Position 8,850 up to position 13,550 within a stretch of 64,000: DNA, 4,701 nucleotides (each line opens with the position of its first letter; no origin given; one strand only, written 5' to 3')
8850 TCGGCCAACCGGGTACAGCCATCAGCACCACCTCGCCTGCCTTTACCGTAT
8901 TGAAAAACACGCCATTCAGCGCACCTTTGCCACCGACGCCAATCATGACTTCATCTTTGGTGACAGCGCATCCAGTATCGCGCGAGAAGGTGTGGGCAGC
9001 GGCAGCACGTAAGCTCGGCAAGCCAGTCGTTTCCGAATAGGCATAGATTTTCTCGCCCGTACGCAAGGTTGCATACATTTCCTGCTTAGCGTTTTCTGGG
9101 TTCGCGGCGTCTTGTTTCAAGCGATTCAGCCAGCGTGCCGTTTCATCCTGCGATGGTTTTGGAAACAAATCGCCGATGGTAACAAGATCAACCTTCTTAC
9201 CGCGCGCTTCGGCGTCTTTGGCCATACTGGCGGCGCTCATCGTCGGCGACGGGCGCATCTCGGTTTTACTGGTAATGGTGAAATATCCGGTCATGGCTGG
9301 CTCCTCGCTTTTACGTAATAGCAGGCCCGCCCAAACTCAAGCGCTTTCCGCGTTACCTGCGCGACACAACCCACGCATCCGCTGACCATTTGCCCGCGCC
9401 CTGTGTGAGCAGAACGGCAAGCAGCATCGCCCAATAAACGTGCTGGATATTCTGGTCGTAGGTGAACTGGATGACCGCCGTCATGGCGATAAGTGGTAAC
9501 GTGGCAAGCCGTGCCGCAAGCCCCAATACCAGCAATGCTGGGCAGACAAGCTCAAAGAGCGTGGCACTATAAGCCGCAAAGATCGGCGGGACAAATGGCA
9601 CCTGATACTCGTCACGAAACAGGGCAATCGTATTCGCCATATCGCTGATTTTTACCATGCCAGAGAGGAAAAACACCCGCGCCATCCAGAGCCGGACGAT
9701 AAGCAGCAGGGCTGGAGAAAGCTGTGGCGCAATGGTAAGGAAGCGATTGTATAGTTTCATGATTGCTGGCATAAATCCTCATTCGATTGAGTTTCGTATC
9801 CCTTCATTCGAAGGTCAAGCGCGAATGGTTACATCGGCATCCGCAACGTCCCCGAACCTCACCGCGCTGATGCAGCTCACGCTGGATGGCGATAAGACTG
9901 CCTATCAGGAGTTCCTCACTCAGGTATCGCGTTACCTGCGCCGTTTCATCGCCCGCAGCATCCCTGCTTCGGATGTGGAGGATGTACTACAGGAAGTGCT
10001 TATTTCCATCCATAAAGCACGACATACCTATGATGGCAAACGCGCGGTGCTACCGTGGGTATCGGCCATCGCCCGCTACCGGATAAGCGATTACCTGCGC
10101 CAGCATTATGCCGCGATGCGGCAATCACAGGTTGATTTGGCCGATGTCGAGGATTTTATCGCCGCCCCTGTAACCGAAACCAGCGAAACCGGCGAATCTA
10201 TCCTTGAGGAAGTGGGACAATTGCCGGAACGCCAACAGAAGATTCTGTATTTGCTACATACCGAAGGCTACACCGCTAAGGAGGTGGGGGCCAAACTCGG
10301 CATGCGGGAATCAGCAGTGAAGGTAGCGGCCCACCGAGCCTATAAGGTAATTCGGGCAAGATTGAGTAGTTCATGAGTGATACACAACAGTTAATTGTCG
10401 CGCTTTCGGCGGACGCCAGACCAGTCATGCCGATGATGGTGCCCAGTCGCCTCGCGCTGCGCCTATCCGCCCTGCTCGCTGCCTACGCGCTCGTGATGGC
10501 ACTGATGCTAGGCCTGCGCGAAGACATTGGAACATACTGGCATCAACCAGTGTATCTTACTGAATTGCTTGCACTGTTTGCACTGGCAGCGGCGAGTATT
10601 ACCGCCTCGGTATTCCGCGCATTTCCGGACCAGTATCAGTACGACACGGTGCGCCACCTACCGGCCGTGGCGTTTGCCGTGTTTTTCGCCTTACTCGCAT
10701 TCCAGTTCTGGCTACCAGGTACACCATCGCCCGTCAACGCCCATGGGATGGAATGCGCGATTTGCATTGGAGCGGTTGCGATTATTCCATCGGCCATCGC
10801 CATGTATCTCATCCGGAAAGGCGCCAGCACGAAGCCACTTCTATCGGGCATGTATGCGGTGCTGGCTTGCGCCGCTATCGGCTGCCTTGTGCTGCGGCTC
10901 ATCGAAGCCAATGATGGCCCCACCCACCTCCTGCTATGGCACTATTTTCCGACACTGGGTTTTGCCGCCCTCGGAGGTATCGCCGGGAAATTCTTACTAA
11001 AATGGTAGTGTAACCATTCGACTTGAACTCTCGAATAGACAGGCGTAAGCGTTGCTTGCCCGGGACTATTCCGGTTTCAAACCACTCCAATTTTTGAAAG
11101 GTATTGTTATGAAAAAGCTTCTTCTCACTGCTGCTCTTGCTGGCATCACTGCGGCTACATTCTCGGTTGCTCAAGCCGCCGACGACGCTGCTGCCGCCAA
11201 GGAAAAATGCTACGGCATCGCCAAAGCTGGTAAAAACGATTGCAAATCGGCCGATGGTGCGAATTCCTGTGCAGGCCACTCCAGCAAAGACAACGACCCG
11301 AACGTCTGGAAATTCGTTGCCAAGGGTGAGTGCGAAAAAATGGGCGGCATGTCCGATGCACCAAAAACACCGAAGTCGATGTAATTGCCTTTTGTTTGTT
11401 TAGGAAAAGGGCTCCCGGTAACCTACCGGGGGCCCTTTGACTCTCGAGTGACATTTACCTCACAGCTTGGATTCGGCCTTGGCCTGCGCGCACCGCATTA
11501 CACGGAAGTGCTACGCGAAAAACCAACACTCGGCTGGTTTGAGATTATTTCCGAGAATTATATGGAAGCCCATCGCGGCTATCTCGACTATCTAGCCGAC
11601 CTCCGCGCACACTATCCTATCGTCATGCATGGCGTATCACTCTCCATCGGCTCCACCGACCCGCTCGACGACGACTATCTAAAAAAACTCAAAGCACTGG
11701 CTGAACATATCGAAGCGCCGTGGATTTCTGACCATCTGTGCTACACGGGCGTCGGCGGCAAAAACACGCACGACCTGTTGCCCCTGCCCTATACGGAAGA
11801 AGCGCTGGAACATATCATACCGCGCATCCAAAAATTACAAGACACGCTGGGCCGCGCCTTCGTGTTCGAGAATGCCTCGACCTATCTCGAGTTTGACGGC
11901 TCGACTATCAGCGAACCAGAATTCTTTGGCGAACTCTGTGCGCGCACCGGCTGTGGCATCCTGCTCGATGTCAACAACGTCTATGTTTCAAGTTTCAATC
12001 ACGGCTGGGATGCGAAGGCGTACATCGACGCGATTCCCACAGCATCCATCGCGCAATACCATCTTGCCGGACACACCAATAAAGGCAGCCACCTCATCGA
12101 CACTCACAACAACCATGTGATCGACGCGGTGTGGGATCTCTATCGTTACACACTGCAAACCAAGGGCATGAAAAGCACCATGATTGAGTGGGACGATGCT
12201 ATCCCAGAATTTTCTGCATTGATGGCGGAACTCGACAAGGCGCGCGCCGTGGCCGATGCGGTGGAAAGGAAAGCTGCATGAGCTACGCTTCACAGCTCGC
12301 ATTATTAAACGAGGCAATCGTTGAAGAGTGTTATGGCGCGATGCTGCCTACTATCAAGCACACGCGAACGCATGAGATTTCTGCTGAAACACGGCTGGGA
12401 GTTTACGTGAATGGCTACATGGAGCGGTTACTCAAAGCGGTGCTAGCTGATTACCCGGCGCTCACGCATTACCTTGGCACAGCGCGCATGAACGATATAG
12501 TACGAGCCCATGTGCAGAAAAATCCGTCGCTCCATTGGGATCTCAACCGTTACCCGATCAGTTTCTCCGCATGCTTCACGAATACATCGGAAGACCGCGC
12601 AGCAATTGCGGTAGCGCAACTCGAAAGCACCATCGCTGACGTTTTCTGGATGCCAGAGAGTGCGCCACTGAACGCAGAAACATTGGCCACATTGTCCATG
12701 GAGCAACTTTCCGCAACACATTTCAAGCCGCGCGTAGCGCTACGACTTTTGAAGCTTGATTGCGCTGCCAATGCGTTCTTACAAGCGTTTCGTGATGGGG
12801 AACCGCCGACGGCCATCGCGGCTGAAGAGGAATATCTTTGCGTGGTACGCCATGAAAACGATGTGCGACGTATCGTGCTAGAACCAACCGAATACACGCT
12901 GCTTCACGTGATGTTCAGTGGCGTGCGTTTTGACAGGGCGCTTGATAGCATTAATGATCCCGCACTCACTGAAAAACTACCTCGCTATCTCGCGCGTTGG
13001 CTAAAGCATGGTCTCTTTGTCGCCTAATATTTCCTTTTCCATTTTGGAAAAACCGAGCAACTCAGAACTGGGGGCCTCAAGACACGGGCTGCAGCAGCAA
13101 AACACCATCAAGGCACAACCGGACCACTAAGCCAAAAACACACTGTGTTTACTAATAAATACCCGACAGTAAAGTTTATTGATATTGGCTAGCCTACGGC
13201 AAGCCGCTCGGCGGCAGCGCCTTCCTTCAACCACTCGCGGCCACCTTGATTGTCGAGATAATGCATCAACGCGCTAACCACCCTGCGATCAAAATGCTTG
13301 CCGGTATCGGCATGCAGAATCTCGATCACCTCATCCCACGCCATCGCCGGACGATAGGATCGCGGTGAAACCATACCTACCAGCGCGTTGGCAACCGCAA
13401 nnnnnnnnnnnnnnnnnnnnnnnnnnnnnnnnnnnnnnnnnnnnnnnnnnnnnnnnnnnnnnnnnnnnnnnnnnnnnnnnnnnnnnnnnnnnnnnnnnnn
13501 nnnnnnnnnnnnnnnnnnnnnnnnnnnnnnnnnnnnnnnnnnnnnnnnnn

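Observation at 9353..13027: Bufferin-type RiPP metallophore locus with its own ECF sigma/anti-sigma pair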

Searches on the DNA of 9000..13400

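Call 75: search_rna_families(source=window, start=9000, end=13400, threshold=evalue, max_evalue=1)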
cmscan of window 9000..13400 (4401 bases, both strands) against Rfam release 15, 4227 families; matches with E-value up to 1: 0.
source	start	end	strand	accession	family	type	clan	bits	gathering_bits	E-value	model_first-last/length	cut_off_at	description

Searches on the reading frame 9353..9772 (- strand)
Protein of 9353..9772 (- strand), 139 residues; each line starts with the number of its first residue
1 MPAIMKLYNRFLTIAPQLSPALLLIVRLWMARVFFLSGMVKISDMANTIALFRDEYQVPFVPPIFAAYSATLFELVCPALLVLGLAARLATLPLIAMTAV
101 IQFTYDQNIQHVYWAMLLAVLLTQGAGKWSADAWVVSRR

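Call 3: search_protein_families(library=pfam, proteins=[window:9353-9772:-], max_evalue=0.01)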
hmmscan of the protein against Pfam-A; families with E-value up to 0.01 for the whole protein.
window:9353-9772:- (139 aa): 2 families
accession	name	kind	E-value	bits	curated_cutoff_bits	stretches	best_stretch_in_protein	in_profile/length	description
PF07681.17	DoxX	-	8.8e-17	62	23.6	1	22-104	1-82/85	DoxX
PF07291.16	MauE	-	0.00013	22.7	27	1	21-100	3-82/128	Methylamine utilisation protein MauE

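Call 4: search_protein_families(library=ncbifam, proteins=[window:9353-9772:-], max_evalue=0.01)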
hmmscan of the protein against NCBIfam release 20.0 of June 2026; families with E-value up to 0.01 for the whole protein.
window:9353-9772:- (139 aa): 2 families
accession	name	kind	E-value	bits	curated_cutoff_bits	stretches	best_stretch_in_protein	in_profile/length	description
NF050144.1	matur_HvfX_fam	equivalog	3.8e-17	62.9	80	1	23-104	4-86/165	HvfX family Cu-binding RiPP maturation protein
NF045576.1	BT_3928_fam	equivalog_domain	0.00089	18.5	250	1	23-102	2-86/358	BT_3928 family protein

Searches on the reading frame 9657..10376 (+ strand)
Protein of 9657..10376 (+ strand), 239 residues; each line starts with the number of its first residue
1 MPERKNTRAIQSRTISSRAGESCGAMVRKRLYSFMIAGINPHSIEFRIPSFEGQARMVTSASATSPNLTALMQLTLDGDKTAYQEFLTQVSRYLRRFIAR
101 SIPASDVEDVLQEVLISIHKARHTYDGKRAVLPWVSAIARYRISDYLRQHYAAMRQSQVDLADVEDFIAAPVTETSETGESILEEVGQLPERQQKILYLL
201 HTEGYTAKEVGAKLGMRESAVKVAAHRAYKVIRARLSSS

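Call 3: search_protein_families(library=pfam, proteins=[window:9657-10376:+], max_evalue=0.01)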
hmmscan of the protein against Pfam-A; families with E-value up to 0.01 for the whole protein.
window:9657-10376:+ (239 aa): 5 families
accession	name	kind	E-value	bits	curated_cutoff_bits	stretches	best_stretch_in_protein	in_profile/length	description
PF08281.18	Sigma70_r4_2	-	2.1e-11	43.7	25.7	1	181-230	3-52/54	Sigma-70, region 4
PF04542.20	Sigma70_r2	-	4.5e-11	42.8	24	1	83-150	2-68/71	Sigma-70 region 2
PF04545.22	Sigma70_r4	-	5.8e-09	35.8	24.1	1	188-233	4-49/50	Sigma-70, region 4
PF07638.17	Sigma70_ECF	-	2.7e-08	34.4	21.1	1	67-237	3-180/185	ECF sigma factor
PF21476.4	PF0610-like_N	-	0.0081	16.8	33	0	194-221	4-31/50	PF0610-like, N-terminal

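Call 4: search_protein_families(library=ncbifam, proteins=[window:9657-10376:+], max_evalue=0.01)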
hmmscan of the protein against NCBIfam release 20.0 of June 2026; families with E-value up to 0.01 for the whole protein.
window:9657-10376:+ (239 aa): 75 families (the best 25 are shown)
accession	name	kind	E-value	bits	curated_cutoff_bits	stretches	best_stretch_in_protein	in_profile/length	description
NF009188.0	PRK12536.1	subfamily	3.2e-39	134.8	250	1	60-236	9-186/190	RNA polymerase sigma factor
NF009165.0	PRK12512.1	equivalog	3.5e-37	127.8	198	1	66-238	7-181/184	RNA polymerase sigma factor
NF009191.0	PRK12539.1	subfamily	9.7e-37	126.3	171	1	66-236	6-179/185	sigma-70 family RNA polymerase sigma factor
TIGR02937.1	sigma70-ECF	superfamily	1.1e-20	73.9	42.9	1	82-236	6-165/165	sigma-70 family RNA polymerase sigma factor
NF007230.0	PRK09648.1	subfamily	1.5e-20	73.7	209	1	60-237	5-190/195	RNA polymerase sigma factor ShbA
NF058625.1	sigma_PG0214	equivalog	9.1e-19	67.8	130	1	104-237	28-162/170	GFO_1088 family ECF-type sigma factor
TIGR02989.1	Sig-70_gvs1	subfamily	1.2e-18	67.5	124.55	1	83-232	3-154/158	RNA polymerase sigma-70 factor, Rhodopirellula/Verrucomicrobium family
TIGR02959.1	SigZ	equivalog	1.4e-17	64.1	168.65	1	92-237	6-149/170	RNA polymerase sigma factor SigZ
NF007215.0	PRK09637.1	equivalog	3.8e-17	62.9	212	1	88-235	8-153/181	RNA polymerase sigma factor SigZ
TIGR02985.1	Sig70_bacteroi1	subfamily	3.9e-17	62.9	126.4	1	82-236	2-162/162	RNA polymerase sigma-70 factor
NF009195.0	PRK12543.1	subfamily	1.6e-16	60.4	197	1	67-235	6-177/192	RNA polymerase sigma factor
NF007225.0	PRK09643.1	equivalog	3.6e-14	52.9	190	1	69-236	15-182/204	RNA polymerase sigma factor SigM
NF008888.0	PRK11922.1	equivalog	5.2e-14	52.4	204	1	59-237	8-197/231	RNA polymerase sigma factor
NF009166.1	PRK12513.1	equivalog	1.8e-13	50.6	206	1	69-238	10-188/193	RNA polymerase sigma factor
NF007216.0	PRK09638.1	equivalog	2.1e-13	50.4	194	1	69-237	6-175/180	RNA polymerase sigma factor SigY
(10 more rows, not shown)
